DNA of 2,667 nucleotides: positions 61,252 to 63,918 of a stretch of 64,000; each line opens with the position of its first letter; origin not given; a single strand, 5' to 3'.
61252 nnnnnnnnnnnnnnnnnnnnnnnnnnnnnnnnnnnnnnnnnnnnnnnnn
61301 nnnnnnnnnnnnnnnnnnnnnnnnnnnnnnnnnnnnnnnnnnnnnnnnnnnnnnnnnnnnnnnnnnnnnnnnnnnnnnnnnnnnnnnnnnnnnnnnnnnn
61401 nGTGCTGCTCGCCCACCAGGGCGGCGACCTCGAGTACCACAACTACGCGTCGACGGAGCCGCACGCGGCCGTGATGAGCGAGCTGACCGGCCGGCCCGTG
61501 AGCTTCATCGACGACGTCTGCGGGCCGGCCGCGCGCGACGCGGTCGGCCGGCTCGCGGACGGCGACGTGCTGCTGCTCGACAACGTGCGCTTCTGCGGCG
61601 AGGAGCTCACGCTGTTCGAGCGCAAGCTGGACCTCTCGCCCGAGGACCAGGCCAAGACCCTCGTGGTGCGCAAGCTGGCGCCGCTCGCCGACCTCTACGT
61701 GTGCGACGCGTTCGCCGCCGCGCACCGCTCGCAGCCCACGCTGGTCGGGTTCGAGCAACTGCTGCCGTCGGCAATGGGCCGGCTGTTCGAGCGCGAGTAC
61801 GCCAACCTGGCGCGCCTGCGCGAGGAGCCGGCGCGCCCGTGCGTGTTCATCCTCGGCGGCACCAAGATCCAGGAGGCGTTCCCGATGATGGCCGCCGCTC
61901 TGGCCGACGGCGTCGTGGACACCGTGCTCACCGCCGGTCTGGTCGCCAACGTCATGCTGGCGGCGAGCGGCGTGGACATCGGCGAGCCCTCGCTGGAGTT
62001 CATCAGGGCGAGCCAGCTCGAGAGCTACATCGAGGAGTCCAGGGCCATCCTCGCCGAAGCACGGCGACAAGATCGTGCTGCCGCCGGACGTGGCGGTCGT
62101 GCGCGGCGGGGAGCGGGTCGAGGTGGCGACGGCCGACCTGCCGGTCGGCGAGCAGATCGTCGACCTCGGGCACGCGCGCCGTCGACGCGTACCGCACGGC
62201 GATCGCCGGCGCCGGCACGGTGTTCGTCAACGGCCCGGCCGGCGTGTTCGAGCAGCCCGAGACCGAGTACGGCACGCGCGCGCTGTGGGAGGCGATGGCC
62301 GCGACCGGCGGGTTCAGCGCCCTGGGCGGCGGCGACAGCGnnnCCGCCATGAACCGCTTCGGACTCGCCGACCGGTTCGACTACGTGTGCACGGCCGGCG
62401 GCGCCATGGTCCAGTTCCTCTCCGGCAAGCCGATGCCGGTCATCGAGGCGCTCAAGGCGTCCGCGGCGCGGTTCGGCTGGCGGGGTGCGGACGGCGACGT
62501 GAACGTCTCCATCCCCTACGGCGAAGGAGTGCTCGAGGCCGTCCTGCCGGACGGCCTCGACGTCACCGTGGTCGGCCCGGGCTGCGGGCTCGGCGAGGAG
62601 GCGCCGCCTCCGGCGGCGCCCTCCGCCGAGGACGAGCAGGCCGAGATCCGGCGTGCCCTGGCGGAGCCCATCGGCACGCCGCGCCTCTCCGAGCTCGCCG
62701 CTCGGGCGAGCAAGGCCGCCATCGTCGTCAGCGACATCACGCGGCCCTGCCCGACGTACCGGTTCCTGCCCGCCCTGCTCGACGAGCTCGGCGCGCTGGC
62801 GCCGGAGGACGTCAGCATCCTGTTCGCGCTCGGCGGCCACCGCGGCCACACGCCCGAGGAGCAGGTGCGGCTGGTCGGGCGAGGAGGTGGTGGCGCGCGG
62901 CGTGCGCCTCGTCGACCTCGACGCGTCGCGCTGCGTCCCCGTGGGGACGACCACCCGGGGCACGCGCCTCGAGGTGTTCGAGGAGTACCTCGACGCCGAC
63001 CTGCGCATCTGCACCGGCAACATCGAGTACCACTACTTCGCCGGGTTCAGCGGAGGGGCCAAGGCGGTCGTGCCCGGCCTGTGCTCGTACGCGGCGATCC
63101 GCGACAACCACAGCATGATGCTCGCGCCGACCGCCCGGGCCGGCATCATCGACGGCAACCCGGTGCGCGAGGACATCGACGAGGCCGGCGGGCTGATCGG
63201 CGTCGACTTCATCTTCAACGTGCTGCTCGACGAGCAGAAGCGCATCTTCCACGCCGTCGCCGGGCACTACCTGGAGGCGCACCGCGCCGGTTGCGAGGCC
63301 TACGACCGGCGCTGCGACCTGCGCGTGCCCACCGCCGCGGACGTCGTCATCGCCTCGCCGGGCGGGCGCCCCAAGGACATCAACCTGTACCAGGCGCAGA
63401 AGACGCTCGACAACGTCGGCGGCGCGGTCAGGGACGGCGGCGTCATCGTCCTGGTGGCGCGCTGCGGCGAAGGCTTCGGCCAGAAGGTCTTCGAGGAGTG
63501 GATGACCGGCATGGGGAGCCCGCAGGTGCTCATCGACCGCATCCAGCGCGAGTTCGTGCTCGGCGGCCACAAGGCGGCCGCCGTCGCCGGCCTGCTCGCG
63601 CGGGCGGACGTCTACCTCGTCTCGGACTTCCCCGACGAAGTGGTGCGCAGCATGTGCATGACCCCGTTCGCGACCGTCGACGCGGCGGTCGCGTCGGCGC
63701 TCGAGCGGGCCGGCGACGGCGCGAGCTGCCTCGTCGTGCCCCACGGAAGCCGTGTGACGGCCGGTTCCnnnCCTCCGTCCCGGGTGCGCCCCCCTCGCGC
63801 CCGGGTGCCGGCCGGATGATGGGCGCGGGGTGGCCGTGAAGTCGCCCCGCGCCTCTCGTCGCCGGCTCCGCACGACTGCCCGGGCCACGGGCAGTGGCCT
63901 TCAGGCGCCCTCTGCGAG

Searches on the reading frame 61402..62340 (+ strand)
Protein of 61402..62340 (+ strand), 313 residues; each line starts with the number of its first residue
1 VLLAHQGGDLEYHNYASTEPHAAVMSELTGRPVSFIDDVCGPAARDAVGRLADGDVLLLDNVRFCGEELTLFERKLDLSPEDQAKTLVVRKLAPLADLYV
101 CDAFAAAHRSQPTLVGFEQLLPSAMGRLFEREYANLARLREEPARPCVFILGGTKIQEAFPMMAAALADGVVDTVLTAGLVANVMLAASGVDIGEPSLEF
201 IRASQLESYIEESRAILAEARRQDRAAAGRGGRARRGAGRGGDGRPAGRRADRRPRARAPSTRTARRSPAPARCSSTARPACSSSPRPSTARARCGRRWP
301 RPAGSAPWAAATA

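Call 47: search_protein_families(library=pfam, proteins=[window:61402-62340:+], max_evalue=0.00001)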
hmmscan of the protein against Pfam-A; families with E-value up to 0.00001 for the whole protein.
window:61402-62340:+ (313 aa): 1 family
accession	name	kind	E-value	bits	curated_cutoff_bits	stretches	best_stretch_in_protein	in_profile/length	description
PF00162.24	PGK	-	9e-50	170.2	27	1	1-221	51-249/379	Phosphoglycerate kinase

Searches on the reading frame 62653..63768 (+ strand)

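Call 47: search_protein_families(library=pfam, proteins=[window:62653-63768:+], max_evalue=0.00001)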
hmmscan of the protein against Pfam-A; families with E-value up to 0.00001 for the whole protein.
window:62653-63768:+ (372 aa): 2 families
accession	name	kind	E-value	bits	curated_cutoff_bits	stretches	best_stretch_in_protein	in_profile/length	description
PF09861.14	Lar_N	-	2.6e-27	95.8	23.3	1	76-163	113-203/204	Lactate racemase N-terminal domain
PF21113.2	LarA_C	-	9.5e-21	74.8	25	1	228-368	5-150/152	Lactate racemase C-terminal domain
